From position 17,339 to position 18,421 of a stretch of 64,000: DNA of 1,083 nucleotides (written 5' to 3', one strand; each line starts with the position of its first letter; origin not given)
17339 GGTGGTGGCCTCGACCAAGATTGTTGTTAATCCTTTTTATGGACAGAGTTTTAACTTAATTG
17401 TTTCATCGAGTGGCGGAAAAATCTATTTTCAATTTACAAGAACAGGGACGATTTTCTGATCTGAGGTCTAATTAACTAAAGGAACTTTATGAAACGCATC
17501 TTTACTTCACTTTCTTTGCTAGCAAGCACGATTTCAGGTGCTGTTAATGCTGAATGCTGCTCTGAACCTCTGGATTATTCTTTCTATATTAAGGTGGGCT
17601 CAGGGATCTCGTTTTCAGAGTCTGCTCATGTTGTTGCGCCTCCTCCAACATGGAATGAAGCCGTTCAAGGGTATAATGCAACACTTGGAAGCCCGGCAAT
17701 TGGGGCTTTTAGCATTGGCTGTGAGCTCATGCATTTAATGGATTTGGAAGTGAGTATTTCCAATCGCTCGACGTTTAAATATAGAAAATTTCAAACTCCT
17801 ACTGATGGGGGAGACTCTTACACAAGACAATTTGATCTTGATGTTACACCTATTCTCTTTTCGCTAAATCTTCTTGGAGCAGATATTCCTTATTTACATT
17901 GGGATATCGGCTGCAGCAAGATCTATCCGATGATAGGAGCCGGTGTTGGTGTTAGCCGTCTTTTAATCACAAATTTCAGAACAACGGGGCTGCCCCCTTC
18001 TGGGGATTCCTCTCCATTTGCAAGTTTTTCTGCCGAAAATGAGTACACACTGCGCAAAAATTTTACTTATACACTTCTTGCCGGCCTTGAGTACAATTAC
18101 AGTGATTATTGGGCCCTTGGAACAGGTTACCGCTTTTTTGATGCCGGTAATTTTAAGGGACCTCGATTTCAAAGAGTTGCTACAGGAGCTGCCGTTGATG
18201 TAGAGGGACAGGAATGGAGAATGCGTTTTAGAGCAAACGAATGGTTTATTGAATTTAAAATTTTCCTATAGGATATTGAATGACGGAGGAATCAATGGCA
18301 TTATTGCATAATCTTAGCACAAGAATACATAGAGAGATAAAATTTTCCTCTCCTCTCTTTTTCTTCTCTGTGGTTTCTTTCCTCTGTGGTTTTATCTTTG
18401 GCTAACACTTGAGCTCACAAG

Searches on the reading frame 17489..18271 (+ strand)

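Call 47: search_protein_families(library=pfam, proteins=[window:17489-18271:+], max_evalue=0.01)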
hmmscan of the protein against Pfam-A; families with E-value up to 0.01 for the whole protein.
window:17489-18271:+ (260 aa): 2 families
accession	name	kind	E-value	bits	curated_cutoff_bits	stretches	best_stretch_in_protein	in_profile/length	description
PF02462.21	Opacity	-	0.0019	18.7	21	1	111-235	14-121/126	Opacity family porin protein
PF13505.12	OMP_b-brl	-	0.0023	18.6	28.7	1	136-224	91-164/175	Outer membrane protein beta-barrel domain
